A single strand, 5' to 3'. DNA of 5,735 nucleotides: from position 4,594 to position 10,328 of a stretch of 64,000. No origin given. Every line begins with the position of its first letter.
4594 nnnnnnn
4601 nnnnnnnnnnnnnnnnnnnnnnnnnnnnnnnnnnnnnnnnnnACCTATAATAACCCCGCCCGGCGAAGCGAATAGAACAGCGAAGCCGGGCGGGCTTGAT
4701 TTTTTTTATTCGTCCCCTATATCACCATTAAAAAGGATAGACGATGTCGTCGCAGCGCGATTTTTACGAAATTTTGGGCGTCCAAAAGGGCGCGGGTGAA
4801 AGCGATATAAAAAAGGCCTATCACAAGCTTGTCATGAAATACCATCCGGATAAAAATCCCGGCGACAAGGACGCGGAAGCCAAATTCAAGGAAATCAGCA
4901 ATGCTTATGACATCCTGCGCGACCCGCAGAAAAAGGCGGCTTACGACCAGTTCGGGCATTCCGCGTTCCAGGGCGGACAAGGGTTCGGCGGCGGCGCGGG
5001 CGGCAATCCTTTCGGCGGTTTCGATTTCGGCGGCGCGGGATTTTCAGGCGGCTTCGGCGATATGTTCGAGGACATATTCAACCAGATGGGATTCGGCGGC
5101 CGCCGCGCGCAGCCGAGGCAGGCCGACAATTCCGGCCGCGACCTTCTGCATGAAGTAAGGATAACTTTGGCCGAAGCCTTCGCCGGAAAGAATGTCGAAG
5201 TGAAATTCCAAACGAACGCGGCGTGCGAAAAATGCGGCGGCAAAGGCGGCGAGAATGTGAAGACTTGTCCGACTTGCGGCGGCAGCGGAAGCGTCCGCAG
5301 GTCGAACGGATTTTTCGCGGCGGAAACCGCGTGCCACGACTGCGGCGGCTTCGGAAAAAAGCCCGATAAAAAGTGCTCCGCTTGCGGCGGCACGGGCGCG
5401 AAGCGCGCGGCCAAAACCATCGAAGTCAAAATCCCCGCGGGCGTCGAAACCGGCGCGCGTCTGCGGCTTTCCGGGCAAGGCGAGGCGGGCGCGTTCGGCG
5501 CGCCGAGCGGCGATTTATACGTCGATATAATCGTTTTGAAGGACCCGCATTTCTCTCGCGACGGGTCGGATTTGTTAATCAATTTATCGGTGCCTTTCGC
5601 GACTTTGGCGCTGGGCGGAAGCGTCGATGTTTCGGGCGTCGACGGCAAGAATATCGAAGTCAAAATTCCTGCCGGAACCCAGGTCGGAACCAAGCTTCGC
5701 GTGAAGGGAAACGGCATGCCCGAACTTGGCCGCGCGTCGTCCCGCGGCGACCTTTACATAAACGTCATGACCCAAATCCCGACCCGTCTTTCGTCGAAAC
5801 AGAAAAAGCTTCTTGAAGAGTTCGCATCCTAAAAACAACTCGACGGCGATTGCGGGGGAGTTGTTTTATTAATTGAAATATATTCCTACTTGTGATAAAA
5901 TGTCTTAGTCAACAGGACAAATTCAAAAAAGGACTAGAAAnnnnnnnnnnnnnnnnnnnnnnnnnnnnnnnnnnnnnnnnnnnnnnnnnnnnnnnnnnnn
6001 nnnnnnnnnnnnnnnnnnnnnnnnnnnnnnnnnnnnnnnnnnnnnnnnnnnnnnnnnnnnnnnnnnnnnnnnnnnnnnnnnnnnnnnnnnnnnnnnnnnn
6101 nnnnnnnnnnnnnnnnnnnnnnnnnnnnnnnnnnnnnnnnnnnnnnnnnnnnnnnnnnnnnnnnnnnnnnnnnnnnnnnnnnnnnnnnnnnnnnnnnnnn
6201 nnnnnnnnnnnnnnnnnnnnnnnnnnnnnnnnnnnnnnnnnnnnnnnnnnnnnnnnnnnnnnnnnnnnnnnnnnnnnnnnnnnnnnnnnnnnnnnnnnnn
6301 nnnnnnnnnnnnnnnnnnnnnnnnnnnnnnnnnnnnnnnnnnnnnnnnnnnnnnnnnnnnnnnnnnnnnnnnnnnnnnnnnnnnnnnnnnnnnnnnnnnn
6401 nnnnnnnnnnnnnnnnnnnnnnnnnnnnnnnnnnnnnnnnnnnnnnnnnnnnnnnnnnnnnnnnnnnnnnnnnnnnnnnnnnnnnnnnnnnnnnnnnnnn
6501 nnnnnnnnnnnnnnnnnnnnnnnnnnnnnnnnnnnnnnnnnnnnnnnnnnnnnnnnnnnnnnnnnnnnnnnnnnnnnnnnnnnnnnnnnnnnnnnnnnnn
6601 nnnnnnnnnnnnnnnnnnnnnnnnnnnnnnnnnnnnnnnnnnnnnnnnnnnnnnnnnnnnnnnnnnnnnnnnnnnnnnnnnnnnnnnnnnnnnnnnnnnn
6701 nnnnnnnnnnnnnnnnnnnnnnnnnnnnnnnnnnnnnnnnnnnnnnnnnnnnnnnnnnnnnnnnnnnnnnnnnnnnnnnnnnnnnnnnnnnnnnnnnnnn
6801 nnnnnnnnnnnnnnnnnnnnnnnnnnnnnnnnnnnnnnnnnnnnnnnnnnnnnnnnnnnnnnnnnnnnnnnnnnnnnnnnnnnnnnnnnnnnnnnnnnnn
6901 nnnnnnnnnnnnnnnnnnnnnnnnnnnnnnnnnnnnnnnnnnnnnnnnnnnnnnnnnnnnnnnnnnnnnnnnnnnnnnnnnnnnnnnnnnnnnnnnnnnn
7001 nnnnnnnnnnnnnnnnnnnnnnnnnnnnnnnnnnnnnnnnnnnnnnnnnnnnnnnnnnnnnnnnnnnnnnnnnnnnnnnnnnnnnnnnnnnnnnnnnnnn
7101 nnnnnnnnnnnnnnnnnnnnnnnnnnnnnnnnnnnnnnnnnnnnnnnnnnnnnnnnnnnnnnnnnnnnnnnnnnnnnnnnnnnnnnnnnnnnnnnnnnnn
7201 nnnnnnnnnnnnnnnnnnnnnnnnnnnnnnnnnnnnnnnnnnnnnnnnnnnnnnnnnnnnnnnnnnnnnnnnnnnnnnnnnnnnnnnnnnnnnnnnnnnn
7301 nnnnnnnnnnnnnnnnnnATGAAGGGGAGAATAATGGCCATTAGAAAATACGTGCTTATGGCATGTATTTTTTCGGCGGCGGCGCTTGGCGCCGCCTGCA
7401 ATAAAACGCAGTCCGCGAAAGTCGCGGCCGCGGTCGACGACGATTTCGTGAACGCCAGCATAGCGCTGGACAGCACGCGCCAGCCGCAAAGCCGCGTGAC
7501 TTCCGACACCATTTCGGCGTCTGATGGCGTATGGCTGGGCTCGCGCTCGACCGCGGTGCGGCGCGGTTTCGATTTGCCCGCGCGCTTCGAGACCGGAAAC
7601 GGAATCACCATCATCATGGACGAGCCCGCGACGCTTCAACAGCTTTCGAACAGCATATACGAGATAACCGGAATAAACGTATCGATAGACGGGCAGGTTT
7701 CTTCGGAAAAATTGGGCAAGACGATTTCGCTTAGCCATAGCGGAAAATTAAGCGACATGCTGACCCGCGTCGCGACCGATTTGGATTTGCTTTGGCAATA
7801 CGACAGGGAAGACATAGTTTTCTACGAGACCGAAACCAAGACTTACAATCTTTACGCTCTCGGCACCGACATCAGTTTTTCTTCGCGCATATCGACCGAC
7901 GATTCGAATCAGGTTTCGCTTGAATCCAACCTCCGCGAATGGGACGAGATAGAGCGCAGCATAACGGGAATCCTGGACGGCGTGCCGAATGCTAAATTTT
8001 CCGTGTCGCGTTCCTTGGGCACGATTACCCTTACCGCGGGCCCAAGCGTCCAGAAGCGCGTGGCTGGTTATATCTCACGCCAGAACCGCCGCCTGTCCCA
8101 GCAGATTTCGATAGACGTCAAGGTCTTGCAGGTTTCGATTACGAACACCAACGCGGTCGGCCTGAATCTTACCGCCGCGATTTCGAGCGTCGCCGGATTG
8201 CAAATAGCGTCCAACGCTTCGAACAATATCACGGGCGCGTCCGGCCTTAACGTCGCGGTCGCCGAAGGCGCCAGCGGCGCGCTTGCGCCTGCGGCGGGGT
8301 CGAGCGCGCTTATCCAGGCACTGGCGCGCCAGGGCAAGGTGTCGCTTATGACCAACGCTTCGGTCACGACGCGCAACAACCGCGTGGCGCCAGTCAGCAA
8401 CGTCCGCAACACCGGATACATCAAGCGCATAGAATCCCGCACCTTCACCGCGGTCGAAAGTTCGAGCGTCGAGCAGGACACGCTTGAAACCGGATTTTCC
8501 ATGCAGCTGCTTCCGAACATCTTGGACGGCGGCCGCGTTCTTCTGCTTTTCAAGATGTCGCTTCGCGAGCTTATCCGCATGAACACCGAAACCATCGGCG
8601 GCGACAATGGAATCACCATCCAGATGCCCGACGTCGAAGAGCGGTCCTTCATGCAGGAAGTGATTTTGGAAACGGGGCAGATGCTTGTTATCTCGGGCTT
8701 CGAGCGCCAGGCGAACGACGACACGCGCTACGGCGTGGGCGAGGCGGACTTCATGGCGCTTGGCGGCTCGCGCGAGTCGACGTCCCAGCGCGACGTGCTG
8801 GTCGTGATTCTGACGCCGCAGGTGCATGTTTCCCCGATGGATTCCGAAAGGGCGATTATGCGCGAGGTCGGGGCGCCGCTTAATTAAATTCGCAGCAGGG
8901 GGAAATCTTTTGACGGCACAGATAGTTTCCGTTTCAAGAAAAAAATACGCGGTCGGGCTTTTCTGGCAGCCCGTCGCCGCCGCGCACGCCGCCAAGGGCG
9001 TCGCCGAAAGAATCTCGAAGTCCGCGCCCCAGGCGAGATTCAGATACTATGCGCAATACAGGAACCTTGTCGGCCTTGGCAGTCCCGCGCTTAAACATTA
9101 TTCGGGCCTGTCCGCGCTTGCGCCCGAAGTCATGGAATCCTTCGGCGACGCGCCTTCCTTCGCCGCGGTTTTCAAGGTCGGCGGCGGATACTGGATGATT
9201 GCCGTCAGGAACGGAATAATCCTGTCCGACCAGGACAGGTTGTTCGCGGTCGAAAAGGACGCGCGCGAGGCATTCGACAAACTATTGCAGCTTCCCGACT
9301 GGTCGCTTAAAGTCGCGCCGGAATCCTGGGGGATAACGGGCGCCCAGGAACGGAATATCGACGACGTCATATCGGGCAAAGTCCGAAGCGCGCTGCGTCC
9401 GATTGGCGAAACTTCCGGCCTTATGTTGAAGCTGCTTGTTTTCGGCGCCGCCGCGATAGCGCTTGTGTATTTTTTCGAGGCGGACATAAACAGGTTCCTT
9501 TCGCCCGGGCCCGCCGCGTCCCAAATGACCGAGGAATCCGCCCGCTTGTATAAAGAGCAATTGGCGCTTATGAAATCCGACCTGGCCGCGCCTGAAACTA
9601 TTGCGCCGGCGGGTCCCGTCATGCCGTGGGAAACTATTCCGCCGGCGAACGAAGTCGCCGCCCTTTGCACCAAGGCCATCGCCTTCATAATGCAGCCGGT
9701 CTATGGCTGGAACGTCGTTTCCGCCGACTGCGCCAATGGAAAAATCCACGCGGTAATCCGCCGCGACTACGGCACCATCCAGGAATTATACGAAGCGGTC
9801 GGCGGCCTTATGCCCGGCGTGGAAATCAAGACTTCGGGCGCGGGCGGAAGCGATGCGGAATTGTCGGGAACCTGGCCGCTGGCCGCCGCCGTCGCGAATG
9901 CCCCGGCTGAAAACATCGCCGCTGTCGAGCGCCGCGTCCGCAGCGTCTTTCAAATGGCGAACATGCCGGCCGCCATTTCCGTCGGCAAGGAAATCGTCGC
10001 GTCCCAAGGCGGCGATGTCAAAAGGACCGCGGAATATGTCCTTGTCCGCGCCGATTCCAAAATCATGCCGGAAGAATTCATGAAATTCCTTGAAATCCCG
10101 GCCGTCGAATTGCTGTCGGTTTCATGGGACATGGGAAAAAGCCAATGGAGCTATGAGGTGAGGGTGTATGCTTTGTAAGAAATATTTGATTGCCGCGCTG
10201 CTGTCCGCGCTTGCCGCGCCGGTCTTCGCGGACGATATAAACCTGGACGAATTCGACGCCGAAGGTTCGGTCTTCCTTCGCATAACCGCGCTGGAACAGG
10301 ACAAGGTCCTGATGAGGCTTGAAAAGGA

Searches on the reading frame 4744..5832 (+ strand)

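Call 6: search_protein_families(library=pfam, proteins=[window:4744-5832:+], max_evalue=0.001)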
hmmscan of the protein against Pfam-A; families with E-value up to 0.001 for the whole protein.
window:4744-5832:+ (362 aa): 4 families
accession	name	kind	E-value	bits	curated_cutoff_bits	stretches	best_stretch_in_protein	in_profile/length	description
PF01556.23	DnaJ_C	-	7.2e-43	146.7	26.6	1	136-346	3-152/152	DnaJ C terminal domain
PF00226.36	DnaJ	-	6.5e-28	97.1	27.8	1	6-68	1-63/63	DnaJ domain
PF00684.25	DnaJ_CXXCXGXG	-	3e-09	37.4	32.7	1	161-218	1-65/65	DnaJ central domain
PF14354.12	Lar_restr_allev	-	0.00062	20.4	28.6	1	170-224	1-49/58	Restriction alleviation protein Lar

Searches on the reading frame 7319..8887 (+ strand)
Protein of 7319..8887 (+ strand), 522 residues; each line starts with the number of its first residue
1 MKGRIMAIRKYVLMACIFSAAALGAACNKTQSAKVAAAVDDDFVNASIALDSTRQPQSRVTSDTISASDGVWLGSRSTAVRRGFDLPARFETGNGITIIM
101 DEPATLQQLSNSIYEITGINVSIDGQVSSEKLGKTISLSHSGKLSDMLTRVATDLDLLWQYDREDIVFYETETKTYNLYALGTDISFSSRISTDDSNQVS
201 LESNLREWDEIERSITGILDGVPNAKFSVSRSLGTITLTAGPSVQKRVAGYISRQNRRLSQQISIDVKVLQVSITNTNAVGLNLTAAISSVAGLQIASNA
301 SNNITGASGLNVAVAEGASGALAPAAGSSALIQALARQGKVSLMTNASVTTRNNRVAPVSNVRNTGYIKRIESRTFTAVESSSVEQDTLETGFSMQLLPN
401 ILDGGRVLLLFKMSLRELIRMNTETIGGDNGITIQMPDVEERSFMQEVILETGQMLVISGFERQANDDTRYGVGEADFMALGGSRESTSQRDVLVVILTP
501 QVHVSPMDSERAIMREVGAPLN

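Call 6: search_protein_families(library=pfam, proteins=[window:7319-8887:+], max_evalue=0.001)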
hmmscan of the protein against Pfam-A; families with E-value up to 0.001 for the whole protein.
window:7319-8887:+ (522 aa): 1 family
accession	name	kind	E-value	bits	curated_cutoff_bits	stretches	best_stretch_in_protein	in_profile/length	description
PF00263.26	Secretin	-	1.2e-12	48.2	27.5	1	334-502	1-167/169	Bacterial type II and III secretion system protein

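Call 15: search_protein_families(library=ncbifam, proteins=[window:7319-8887:+], max_evalue=0.01)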
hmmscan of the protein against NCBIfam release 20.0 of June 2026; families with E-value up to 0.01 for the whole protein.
window:7319-8887:+ (522 aa): 4 families
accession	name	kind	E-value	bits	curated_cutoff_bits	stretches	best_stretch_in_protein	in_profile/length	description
TIGR02520.1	pilus_B_mal_scr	equivalog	9.3e-74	248.8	287.65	1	129-500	115-511/513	PilN family type IVB pilus formation outer membrane protein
TIGR02519.1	pilus_MshL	equivalog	7e-30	104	250.2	1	228-502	2-289/290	pilus (MSHA type) biogenesis protein MshL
NF011873.0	PRK15346.1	equivalog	1.2e-07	30.8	524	1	260-473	270-460/499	EscC/YscC/HrcC family type III secretion system outer membrane ring protein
TIGR02517.1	type_II_gspD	equivalog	6.2e-06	25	351.35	1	238-502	314-589/600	type II secretion system secretin GspD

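Call 52: find_related_loci(query=A2, collection=metagenome_contigs, flank=10000)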
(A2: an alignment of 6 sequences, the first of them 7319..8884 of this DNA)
Query A2 (522 aa) in metagenome_contigs; peptide patterns used: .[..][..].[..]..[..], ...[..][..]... (x = any residue, [..] = any of these).
407 stretches matched a pattern; 147 encode a relative of the query (tblastn E <= 1e-3); the best 80 are kept; 80 distinct loci.
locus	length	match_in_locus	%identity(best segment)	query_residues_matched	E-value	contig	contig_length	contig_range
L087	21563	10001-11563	74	6-522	0e+0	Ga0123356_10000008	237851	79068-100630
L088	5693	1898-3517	61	10-522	0e+0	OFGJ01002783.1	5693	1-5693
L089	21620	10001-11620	61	10-522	0e+0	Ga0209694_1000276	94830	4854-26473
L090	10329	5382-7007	60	9-522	0e+0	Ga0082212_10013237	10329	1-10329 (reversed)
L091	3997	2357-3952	60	6-522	0e+0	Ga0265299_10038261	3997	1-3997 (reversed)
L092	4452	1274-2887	60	2-522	0e+0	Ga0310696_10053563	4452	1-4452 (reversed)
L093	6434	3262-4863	60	4-522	0e+0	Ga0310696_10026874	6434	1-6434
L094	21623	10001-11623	59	5-522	0e+0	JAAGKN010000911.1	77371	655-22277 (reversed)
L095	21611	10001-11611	60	1-522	0e+0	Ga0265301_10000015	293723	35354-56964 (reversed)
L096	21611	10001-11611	59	9-522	0e+0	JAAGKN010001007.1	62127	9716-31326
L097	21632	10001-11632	59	4-522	0e+0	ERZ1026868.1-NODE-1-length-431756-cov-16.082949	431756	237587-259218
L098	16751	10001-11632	59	4-522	0e+0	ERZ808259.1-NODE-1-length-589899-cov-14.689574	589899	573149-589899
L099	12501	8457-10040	60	21-522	0e+0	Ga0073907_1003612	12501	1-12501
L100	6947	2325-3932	59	2-522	0e+0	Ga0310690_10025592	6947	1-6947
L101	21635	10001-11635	58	4-522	0e+0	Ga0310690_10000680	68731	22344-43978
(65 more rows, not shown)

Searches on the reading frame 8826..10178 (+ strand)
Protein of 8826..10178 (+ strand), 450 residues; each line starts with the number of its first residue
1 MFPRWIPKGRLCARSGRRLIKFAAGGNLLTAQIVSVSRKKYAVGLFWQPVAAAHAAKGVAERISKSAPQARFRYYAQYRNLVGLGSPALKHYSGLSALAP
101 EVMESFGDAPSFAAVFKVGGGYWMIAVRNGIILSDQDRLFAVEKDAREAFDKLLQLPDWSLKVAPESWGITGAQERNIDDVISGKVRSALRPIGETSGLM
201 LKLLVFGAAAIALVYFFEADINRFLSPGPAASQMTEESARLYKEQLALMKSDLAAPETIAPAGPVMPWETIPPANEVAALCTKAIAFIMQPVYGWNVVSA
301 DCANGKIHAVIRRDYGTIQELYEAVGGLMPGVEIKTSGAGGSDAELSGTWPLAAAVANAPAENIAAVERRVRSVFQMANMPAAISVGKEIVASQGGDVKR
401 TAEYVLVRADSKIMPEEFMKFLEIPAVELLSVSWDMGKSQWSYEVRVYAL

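Call 6: search_protein_families(library=pfam, proteins=[window:8826-10178:+], max_evalue=0.001)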
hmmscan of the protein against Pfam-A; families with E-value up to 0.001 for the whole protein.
window:8826-10178:+ (450 aa): 1 family
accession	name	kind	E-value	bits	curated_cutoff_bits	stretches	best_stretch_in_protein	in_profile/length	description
PF06864.17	PAP_PilO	-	5.4e-08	32.5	26.7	1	89-316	58-275/419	Pilin accessory protein (PilO)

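Call 15: search_protein_families(library=ncbifam, proteins=[window:8826-10178:+], max_evalue=0.01)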
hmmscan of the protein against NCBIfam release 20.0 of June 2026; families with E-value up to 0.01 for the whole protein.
window:8826-10178:+ (450 aa): 0 families
